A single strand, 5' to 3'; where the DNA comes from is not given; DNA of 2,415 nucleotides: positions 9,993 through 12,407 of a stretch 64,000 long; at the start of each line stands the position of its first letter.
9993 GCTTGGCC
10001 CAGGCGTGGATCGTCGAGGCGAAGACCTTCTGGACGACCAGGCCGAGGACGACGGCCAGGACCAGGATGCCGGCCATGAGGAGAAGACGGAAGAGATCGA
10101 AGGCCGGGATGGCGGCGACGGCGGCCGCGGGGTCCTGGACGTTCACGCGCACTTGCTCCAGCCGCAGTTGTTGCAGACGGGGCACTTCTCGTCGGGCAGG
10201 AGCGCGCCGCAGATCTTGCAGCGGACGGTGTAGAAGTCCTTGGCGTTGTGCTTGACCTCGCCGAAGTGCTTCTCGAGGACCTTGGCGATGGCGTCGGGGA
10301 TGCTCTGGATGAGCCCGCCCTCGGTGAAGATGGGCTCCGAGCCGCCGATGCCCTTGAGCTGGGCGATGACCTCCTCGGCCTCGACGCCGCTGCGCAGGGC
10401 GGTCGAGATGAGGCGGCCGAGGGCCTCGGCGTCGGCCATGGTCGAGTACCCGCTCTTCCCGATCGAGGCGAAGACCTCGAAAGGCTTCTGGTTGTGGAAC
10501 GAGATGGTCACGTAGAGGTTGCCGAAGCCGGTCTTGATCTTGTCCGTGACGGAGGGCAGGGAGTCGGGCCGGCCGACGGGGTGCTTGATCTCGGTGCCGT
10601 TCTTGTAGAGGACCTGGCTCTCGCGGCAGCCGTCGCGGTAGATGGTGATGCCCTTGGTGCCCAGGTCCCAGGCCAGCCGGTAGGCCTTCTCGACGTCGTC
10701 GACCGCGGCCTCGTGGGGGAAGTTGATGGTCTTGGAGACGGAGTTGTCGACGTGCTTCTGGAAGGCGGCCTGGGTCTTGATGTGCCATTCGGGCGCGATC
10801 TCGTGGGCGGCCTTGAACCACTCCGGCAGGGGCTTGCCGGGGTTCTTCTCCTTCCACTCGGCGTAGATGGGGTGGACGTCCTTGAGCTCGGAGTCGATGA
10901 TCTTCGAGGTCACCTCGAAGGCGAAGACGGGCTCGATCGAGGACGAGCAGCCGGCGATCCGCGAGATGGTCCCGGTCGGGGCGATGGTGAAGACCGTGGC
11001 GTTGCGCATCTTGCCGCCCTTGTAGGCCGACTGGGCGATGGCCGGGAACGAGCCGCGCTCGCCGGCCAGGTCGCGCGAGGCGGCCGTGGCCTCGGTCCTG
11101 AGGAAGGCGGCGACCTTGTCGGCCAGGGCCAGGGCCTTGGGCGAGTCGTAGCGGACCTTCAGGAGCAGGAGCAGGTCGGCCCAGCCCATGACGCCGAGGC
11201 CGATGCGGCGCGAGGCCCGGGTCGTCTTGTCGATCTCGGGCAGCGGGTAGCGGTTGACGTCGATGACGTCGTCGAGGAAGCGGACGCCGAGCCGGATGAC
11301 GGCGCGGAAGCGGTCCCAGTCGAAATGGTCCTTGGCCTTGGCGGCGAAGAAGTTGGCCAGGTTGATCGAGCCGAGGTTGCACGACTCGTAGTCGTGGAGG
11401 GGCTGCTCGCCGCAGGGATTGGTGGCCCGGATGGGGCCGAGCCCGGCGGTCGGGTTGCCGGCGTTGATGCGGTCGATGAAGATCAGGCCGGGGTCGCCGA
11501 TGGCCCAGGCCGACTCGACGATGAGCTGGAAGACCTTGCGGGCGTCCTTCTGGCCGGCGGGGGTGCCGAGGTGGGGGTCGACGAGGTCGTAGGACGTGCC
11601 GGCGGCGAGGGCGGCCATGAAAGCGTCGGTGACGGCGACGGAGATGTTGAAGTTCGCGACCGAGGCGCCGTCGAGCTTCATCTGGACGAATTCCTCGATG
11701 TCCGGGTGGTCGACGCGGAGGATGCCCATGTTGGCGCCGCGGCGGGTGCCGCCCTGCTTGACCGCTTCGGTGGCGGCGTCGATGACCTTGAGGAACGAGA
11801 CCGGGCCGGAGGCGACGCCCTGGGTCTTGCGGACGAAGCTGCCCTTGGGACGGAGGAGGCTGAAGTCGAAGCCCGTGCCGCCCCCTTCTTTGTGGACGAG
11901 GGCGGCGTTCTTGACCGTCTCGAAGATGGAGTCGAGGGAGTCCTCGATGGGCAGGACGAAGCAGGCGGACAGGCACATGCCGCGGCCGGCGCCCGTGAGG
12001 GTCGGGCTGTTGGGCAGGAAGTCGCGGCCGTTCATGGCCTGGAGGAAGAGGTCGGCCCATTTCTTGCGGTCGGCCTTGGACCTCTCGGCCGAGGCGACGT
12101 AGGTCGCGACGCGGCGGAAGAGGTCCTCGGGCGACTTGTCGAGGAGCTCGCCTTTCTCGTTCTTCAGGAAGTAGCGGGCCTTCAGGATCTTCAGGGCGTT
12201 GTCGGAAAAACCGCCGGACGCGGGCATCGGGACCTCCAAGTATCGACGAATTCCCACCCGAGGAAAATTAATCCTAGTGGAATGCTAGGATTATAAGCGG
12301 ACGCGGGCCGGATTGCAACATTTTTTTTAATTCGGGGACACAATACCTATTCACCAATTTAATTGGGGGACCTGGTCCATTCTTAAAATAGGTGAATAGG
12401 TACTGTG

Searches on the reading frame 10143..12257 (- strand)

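Call 55: search_protein_families(library=pfam, proteins=[window:10143-12257:-], max_evalue=0.00001)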
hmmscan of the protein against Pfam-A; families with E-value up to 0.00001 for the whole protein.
window:10143-12257:- (704 aa): 3 families
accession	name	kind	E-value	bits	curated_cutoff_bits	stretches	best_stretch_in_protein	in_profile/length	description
PF02867.20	Ribonuc_red_lgC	-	9.7e-125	417.6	23.9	2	97-416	1-348/523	Ribonucleotide reductase, barrel domain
PF12637.14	TSCPD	-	5.1e-22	78.4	22.8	1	572-664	5-87/88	TSCPD domain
PF00317.26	Ribonuc_red_lgN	-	1.5e-21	76.6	28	1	17-93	3-75/77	Ribonucleotide reductase, all-alpha domain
